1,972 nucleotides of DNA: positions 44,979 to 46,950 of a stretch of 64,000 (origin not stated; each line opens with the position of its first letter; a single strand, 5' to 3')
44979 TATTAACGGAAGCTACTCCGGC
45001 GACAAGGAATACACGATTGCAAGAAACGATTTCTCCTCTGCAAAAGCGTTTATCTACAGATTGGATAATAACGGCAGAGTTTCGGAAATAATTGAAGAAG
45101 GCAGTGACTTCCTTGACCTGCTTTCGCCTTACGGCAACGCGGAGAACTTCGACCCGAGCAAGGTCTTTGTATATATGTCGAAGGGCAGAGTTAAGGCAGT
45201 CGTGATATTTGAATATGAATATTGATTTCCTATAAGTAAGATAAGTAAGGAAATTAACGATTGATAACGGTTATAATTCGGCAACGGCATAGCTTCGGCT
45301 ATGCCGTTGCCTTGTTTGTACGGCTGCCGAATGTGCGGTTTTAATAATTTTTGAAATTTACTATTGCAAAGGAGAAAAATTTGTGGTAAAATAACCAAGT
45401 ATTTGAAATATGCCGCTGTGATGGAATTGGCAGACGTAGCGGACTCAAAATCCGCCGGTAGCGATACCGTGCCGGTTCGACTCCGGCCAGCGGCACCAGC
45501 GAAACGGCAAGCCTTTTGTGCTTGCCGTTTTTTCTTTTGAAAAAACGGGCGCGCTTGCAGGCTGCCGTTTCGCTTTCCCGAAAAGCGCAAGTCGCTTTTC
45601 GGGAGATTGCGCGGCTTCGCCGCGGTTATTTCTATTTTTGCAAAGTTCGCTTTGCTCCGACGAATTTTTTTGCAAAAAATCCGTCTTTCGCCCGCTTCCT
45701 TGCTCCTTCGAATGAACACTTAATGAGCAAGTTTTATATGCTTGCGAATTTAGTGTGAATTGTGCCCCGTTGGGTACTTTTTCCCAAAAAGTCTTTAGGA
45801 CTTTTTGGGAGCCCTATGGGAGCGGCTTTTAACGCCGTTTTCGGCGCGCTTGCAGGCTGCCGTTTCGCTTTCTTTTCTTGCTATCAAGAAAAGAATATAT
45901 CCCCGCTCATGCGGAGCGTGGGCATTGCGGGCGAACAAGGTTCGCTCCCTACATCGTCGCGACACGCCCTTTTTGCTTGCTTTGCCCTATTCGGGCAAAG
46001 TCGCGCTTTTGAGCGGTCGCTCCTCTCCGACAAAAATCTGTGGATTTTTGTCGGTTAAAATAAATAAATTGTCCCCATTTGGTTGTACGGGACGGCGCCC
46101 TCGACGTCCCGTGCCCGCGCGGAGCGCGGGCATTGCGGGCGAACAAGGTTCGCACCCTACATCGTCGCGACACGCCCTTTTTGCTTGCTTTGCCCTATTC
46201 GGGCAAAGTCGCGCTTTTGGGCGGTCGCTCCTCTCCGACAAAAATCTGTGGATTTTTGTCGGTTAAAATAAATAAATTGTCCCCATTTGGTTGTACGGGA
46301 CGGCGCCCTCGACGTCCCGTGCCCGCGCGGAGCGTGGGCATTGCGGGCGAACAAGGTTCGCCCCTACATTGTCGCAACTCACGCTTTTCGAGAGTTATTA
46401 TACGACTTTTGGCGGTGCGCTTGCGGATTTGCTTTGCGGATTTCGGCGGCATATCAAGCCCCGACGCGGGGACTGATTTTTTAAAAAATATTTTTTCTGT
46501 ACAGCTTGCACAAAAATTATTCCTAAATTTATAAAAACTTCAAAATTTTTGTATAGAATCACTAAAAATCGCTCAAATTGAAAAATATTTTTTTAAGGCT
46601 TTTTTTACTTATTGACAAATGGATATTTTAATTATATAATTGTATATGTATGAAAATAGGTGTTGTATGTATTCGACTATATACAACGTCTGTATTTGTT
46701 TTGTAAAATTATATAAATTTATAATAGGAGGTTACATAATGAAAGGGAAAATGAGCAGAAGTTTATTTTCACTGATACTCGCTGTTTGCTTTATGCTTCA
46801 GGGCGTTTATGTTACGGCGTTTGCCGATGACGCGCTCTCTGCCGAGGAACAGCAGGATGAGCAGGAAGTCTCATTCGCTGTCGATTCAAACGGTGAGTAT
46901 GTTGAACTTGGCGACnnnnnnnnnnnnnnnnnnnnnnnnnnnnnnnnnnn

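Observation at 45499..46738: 1.2 kb of non-coding DNA after tRNA-Leu(CAA): modular hairpin repeats including a 208-bp tandem array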

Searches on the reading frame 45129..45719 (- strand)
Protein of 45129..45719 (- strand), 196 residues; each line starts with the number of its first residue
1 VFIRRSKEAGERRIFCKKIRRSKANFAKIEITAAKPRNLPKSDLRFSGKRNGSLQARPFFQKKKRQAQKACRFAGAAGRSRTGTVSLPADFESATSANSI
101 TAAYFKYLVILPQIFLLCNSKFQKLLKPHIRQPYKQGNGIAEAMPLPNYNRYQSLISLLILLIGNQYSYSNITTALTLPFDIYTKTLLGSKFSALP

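Call 47: search_protein_families(library=pfam, proteins=[window:45129-45719:-], max_evalue=1)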
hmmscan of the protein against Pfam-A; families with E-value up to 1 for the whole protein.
window:45129-45719:- (196 aa): 0 families

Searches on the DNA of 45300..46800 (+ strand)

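Call 22: search_rna_families(source=window, start=45300, end=46800, threshold=evalue, max_evalue=10)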
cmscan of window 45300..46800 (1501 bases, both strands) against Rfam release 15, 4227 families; matches with E-value up to 10: 11.
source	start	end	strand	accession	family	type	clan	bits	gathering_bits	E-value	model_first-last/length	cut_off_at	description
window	45412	45495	+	RF00005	tRNA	Gene; tRNA;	CL00001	49.7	29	2.9e-09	1-71/71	no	tRNA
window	46317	46347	+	RF01333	CRISPR-DR20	Gene; CRISPR;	-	20.3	42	0.37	1-36/36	no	CRISPR RNA direct repeat element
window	45412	45496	-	RF04354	Plastid-ycf2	Cis-reg;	-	19.9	65.7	0.49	1-75/75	no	Plastid-ycf2 5UTR RNA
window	45555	45697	-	RF02003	group-II-D1D4-4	Intron;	CL00102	18.9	49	0.14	1-138/138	no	Group II catalytic intron D1-D4-4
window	45780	45814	+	RF04306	HCV_SL8001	Cis-reg;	-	18.7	41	0.86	1-58/58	no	Hepatitis C virus stem-loop SL8001 RNA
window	45314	45415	-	RF00413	SNORA19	Gene; snRNA; snoRNA; HACA-box;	-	18.6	80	5.2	1-131/131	no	Small nucleolar RNA SNORA19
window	45501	45570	-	RF02450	ncr1175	Gene; sRNA;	-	17.9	60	3.1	1-110/110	no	Bacillus sRNA ncr1175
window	45498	45576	+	RF04106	mir-1303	Gene; miRNA;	-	17.8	107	3.8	1-85/85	no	mir-1303 microRNA precursor family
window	45490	45602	-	RF01758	sucA-II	Cis-reg;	-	14.8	70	1.3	1-217/217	no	sucA-II RNA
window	45439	45532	+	RF01394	isrK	Gene; sRNA;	-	13.6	50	5.9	1-77/77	no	isrK Hfq binding RNA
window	46111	46133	+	RF02614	BSR1073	Gene; sRNA;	-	11.4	241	5.8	162-184/196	no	Brucella sRNA 1073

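Call 85: search_dna_similar(query=window:45532-46470:+, collection=plasmids, mode=distant, max_rows=10)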
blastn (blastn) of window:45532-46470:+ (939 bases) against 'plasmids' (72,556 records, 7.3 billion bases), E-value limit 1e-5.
No match.

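Call 86: search_dna_similar(query=window:45532-46470:+, collection=phages, mode=distant, max_rows=10)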
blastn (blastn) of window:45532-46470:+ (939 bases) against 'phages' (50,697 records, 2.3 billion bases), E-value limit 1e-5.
No match.

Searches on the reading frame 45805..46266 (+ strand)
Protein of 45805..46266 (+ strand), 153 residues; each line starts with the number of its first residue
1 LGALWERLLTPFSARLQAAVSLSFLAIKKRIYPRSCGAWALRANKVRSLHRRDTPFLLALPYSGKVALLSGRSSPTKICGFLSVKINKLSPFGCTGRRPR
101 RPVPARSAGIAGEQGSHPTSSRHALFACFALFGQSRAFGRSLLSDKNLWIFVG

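Call 47: search_protein_families(library=pfam, proteins=[window:45805-46266:+], max_evalue=1)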
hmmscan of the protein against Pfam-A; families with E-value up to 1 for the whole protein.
window:45805-46266:+ (153 aa): 0 families

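Call 60: search_protein_representatives(protein=window:45805-46266:+)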
Query: 153 residues. Proteins with E-value up to 0.001 (for the whole library): 2; up to 1e-10: 1; up to 1e-30: 0. The best 2 are listed.
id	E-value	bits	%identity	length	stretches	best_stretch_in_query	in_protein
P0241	1.9e-16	76.7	28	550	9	26-64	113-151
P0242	3.9e-08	49.7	78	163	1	48-89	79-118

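Call 63: find_encoding_contigs(protein=P0242, flank=10000, max_places=6)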
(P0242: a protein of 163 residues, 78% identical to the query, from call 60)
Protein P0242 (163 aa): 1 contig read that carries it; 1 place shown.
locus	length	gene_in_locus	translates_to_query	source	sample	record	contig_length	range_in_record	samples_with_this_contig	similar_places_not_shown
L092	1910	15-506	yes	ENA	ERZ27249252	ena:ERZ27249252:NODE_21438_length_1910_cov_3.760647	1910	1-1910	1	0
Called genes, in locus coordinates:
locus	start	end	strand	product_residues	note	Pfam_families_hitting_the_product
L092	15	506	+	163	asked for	-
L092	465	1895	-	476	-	PF00271:Helicase_C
